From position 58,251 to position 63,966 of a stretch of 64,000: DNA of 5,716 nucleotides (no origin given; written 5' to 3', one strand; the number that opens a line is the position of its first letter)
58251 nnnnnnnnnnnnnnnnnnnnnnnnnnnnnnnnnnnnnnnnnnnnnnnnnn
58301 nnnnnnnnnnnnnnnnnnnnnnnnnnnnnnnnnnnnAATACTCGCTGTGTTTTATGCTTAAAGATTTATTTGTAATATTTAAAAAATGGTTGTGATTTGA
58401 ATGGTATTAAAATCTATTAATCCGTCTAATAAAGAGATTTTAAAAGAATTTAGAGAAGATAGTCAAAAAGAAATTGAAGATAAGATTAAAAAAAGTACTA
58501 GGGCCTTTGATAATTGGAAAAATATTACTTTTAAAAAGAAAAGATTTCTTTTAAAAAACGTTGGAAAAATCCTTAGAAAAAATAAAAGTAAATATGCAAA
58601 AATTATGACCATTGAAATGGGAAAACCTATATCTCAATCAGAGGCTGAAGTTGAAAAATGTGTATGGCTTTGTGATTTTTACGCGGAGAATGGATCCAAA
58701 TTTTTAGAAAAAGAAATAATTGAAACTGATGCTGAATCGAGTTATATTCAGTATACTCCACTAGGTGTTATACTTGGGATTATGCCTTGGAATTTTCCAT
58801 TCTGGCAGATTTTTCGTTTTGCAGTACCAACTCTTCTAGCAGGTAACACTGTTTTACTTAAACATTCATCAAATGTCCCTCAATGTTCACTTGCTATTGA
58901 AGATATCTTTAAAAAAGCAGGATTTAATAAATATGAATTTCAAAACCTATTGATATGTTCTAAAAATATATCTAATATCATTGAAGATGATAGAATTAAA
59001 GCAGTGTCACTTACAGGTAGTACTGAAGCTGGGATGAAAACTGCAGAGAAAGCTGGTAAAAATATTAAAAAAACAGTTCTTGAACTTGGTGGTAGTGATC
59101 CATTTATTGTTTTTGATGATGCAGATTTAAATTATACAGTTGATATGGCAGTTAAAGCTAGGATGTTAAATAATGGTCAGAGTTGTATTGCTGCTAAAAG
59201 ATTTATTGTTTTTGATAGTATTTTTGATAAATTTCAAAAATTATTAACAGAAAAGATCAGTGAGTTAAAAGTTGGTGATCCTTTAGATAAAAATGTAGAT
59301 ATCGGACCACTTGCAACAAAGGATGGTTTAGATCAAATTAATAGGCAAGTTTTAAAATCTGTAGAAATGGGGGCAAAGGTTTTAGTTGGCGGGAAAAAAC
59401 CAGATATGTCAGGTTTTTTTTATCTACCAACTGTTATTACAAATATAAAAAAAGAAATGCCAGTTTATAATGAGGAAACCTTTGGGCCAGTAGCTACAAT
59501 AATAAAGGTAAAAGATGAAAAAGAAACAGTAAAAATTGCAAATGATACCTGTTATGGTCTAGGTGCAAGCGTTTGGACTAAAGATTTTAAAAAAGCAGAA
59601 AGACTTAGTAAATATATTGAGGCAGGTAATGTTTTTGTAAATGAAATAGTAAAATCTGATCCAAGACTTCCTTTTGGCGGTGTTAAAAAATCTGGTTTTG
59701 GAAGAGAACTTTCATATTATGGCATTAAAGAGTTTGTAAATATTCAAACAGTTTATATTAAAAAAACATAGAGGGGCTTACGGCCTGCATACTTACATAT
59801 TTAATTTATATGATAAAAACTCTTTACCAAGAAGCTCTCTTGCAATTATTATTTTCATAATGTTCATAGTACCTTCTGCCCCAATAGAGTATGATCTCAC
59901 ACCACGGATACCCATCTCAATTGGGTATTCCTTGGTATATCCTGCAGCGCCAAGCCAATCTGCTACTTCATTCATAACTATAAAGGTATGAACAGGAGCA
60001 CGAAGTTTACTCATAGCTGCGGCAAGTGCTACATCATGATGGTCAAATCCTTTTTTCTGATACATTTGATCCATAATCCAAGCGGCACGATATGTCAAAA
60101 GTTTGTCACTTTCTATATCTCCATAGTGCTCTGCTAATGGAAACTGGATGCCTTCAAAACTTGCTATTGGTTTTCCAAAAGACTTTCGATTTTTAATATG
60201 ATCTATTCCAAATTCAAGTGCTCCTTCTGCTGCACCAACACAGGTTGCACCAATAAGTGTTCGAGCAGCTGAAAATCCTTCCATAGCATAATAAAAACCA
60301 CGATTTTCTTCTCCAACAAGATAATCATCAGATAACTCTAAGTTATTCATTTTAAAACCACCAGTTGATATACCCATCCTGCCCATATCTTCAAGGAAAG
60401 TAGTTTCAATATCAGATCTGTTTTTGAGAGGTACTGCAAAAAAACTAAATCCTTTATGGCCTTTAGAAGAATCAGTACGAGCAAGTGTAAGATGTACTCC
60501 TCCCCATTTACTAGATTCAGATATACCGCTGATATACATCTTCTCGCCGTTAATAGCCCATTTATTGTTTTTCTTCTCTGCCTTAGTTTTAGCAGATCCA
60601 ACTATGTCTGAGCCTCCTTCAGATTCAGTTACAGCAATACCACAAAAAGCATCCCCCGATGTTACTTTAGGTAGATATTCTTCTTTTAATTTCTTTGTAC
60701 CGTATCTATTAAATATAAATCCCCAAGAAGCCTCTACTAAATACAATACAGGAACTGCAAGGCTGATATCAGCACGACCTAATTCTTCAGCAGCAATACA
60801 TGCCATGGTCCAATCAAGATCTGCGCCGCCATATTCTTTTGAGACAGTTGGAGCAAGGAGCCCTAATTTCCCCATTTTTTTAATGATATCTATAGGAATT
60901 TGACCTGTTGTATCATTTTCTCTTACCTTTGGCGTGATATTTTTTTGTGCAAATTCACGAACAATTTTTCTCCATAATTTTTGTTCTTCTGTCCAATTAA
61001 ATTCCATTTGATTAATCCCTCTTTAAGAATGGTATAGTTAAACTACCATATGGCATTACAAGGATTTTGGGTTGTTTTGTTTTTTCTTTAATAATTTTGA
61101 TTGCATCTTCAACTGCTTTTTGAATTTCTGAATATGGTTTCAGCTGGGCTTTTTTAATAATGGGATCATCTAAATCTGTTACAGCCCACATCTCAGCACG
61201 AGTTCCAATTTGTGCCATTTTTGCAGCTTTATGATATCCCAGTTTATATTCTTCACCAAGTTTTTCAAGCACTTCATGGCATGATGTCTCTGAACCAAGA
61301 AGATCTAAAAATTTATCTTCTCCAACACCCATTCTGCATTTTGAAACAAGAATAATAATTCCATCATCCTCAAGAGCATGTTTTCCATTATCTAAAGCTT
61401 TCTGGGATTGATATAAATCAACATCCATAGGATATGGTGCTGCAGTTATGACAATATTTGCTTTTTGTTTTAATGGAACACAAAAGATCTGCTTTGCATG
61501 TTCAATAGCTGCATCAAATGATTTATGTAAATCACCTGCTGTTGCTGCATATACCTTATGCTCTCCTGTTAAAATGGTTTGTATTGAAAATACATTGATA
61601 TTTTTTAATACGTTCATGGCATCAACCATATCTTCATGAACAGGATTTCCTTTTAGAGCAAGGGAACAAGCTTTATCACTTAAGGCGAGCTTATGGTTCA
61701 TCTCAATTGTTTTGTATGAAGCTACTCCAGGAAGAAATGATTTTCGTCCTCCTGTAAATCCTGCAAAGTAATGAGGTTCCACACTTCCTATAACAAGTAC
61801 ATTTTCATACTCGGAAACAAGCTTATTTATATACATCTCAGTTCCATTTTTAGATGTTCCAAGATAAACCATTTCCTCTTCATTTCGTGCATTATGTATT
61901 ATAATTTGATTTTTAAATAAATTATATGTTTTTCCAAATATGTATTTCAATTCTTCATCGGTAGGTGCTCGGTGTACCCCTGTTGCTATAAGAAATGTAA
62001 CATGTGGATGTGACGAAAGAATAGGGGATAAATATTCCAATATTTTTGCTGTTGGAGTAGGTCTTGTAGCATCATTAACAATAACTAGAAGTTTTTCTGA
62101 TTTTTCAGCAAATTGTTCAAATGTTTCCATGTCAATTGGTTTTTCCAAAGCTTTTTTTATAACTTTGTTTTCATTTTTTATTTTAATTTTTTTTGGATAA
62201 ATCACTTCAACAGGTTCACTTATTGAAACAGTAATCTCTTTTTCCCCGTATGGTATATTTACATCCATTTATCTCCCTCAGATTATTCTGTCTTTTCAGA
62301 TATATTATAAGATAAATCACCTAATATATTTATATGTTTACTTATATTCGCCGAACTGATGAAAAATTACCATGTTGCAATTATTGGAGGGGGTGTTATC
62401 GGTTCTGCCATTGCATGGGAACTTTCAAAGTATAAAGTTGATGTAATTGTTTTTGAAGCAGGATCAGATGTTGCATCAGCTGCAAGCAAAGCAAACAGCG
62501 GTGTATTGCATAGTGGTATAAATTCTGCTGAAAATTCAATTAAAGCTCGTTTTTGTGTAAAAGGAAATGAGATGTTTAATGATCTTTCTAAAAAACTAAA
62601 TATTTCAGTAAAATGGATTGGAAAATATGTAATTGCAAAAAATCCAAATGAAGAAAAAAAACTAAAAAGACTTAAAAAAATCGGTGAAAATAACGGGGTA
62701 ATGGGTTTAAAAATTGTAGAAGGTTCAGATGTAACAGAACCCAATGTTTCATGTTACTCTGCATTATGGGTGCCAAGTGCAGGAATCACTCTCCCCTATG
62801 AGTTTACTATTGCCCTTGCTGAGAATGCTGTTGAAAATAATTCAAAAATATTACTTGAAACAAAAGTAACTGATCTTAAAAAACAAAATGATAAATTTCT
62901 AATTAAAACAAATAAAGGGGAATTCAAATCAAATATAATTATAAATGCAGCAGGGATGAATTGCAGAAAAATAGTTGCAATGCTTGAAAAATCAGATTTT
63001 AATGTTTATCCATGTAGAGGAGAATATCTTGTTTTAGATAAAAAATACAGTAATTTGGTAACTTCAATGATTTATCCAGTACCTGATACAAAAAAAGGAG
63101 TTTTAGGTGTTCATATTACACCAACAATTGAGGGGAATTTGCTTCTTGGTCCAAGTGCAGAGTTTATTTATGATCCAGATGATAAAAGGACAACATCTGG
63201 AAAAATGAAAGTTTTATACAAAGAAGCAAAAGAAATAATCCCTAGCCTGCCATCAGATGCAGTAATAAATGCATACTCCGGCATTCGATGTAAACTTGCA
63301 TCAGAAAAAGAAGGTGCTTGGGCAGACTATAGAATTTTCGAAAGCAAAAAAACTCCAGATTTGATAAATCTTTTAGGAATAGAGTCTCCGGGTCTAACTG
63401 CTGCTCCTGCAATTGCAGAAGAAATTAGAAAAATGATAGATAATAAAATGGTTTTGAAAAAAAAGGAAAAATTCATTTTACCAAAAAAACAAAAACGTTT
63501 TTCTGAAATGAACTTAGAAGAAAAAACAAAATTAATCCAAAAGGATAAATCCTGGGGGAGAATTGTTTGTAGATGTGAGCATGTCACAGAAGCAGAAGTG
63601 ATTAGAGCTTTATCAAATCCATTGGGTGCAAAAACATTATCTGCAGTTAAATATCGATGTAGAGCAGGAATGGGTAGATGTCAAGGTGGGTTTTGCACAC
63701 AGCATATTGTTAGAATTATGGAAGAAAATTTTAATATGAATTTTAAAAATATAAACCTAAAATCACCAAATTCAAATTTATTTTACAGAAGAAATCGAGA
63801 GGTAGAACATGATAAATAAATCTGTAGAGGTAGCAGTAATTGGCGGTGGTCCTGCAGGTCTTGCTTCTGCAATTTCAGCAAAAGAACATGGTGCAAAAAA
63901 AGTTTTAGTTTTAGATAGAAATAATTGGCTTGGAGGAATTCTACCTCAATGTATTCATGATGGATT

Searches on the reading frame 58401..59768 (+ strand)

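Call 19: search_protein_families(library=ncbifam, proteins=[window:58401-59768:+], max_evalue=0.00001)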
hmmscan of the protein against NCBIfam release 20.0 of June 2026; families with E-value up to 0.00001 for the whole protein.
window:58401-59768:+ (456 aa): 42 families (the best 25 are shown)
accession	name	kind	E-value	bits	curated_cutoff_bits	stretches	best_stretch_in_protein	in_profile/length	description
NF006915.0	PRK09406.1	equivalog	1.5e-172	574.6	730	1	1-453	1-456/457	NADP-dependent succinic semialdehyde dehydrogenase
NF042989.1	AldDh_AldH_Clos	equivalog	1.1e-145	485.9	800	1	1-452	1-456/458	aldehyde dehydrogenase AldH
NF010575.0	PRK13968.1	equivalog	2.3e-140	468.8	855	1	5-453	11-459/462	succinate-semialdehyde dehydrogenase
TIGR01780.1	SSADH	subfamily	8.2e-113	377.6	646.35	1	6-448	2-447/448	succinate-semialdehyde dehydrogenase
TIGR01804.1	BADH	equivalog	5.8e-107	358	668.6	1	2-448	14-466/467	betaine-aldehyde dehydrogenase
NF040648.1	lactal_redase_Meth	equivalog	2.1e-105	353.4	650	1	5-453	15-462/463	lactaldehyde dehydrogenase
NF010000.0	PRK13473.1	subfamily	1.4e-104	350.3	615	1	6-455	22-474/475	aminobutyraldehyde dehydrogenase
NF006916.0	PRK09407.1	equivalog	1.5e-101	340.6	521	1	7-454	40-493/526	succinic semialdehyde dehydrogenase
NF007497.0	PRK10090.1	equivalog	8.6e-99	331.5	500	1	4-455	25-479/480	aldehyde dehydrogenase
NF008415.0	PRK11241.1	equivalog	1.4e-98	330.7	828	1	2-452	27-479/482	NADP-dependent succinate-semialdehyde dehydrogenase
NF009725.0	PRK13252.1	equivalog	3.5e-98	329.1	593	1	3-454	24-480/488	betaine-aldehyde dehydrogenase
TIGR02299.1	HpaE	equivalog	3e-95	319.6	638.35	1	4-454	19-477/488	5-carboxymethyl-2-hydroxymuconate semialdehyde dehydrogenase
NF042993.1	AlphKGSA_gudD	equivalog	1.3e-92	311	770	1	3-454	21-481/481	alpha-ketoglutaric semialdehyde dehydrogenase GucD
NF040792.1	glyc_ald_dh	equivalog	3.3e-90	303.3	760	1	2-454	17-474/488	D-glyceraldehyde dehydrogenase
NF047626.1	SulfactDhSafD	equivalog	8.8e-88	295.3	700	1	6-451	6-452/454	sulfoacetaldehyde dehydrogenase SafD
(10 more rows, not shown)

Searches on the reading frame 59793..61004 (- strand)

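Call 19: search_protein_families(library=ncbifam, proteins=[window:59793-61004:-], max_evalue=0.00001)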
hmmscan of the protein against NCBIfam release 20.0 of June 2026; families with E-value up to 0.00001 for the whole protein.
window:59793-61004:- (403 aa): 22 families
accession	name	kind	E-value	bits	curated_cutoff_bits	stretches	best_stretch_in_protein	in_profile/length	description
NF042972.1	AcrlCoAredClosAcrC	equivalog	8.4e-73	245.2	640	1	1-392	2-377/378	acryloyl-CoA reductase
NF045552.1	GlutCoADH_Des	equivalog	2.4e-68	231.1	470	1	1-393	2-381/387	glutaryl-CoA dehydrogenase Acd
TIGR03207.1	cyc_hxne_CoA_dh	equivalog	3.7e-63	213.5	575.35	1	7-390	4-370/372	cyclohexanecarboxyl-CoA dehydrogenase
NF043006.1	CyhCrbnylCoADH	equivalog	5.1e-55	187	650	1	5-393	5-377/380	cyclohexane-1-carbonyl-CoA dehydrogenase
NF042439.1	SulpropCoADesulf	equivalog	6.9e-55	186.3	600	1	14-394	3-373/379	3-sulfinopropanoyl-CoA desulfinase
NF008997.0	PRK12341.1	equivalog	1.3e-45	156.1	537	1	1-392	2-377/382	acyl-CoA dehydrogenase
NF058590.1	AcCoDHFadEBacil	equivalog_domain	6.3e-44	150.5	600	1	3-394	20-413/586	acyl-CoA dehydrogenase FadE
NF053553.1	prodigi_MBC_PigA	equivalog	1.4e-35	123.2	500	1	1-391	2-379/381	prodigiosin MBC biosynthesis dehydrogenase PigA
NF002885.1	PRK03354.1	equivalog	6.2e-34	117.6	540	1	1-390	2-372/378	crotonobetainyl-CoA dehydrogenase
NF045652.1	ProlPCPDhRedW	equivalog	1.7e-30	106.1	650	1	9-315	5-307/376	L-prolyl-[peptidyl-carrier protein] dehydrogenase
NF052270.1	Staph_DH_FadE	equivalog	2.5e-25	89.1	600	1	14-394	31-396/400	acyl-CoA dehydrogenase FadE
TIGR03204.1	pimC_large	equivalog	2.5e-21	76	623.85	1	2-281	2-275/395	pimeloyl-CoA dehydrogenase large subunit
TIGR03203.1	pimD_small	equivalog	1.4e-17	63.9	652.7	1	2-312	2-304/378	pimeloyl-CoA dehydrogenase small subunit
TIGR04022.1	sulfur_SfnB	equivalog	3.2e-12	46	430.9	1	14-162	13-155/391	SfnB family sulfur acquisition oxidoreductase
NF007000.1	PRK09463.1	subfamily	6.6e-12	44.6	600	1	34-134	72-172/726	acyl-CoA dehydrogenase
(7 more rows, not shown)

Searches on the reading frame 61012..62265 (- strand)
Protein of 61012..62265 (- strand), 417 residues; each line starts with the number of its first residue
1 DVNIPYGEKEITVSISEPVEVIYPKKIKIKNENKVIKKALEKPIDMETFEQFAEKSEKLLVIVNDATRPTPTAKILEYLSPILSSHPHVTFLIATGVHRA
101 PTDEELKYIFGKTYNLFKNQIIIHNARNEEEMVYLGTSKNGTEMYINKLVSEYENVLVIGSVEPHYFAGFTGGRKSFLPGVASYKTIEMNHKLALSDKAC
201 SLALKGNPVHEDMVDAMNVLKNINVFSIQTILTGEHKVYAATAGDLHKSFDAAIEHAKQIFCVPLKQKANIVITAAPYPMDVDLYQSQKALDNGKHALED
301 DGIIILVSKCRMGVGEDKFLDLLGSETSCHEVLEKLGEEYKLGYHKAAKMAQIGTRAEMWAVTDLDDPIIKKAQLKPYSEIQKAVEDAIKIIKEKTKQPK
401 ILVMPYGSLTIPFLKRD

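Call 19: search_protein_families(library=ncbifam, proteins=[window:61012-62265:-], max_evalue=0.00001)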
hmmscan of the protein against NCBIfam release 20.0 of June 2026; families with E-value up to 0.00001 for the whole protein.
window:61012-62265:- (417 aa): 6 families
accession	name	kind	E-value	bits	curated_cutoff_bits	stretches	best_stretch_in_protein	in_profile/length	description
NF052593.1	NPN_racem_MAR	equivalog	9.3e-114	380.2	500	1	3-413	2-414/415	nickel-dependent malate racemase, LarAH6 family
NF052595.1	NPN_LarAH5_MAR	equivalog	2.6e-90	303.4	462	1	3-412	2-413/415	nickel-dependent malate racemase, LarAH5 family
NF033504.2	Ni_dep_LarA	equivalog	5.1e-89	298.9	460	1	2-412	2-420/422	nickel-dependent lactate racemase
NF052525.1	NPN_LarAH10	equivalog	2.6e-88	296.6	540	1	2-412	3-425/426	NPN-dependent 2-hydroxyacid racemase, LarAH10 family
NF052592.1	LarAH_14_15_16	equivalog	2.7e-21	75.5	740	1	6-233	16-254/520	NPN-dependent hydroxyacid isomerase, LarAH14/15/16 family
NF052594.1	NPN_18_hexonate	equivalog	6.2e-16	58.1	500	1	37-323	7-308/411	nickel-dependent putative hexonate epimerase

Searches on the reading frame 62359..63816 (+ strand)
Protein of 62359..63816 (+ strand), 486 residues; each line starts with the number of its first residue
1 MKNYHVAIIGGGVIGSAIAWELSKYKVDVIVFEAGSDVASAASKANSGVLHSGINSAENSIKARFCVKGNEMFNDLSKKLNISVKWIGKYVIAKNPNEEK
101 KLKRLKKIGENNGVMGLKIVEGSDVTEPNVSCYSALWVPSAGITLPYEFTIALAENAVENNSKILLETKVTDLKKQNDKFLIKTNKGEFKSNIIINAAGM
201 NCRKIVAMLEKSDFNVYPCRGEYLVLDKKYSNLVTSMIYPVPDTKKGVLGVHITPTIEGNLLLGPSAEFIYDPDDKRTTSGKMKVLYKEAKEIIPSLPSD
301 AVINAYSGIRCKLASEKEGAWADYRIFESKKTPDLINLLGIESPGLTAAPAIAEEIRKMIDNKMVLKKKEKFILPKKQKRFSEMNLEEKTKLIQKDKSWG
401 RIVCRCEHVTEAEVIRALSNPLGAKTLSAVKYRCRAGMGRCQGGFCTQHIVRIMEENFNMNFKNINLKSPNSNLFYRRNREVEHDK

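Call 20: search_protein_families(library=pfam, proteins=[window:62359-63816:+], max_evalue=0.00001)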
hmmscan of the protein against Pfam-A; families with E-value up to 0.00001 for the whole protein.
window:62359-63816:+ (486 aa): 5 families
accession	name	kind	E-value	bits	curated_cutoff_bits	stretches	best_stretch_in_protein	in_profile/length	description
PF01266.30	DAO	-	1.1e-62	213.1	27.9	1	5-357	1-351/353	FAD dependent oxidoreductase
PF04324.20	Fer2_BFD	-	1e-10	42.2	26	1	402-456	1-50/50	BFD-like [2Fe-2S] binding domain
PF07992.20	Pyr_redox_2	-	5e-08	33.1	26.1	0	5-47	144-186/291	Pyridine nucleotide-disulphide oxidoreductase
PF13738.12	Pyr_redox_3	-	6.4e-07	29.3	30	0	157-199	91-133/305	Pyridine nucleotide-disulphide oxidoreductase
PF13450.12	NAD_binding_8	-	2.1e-06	28.4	21.9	1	8-47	1-41/68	NAD(P)-binding Rossmann-like domain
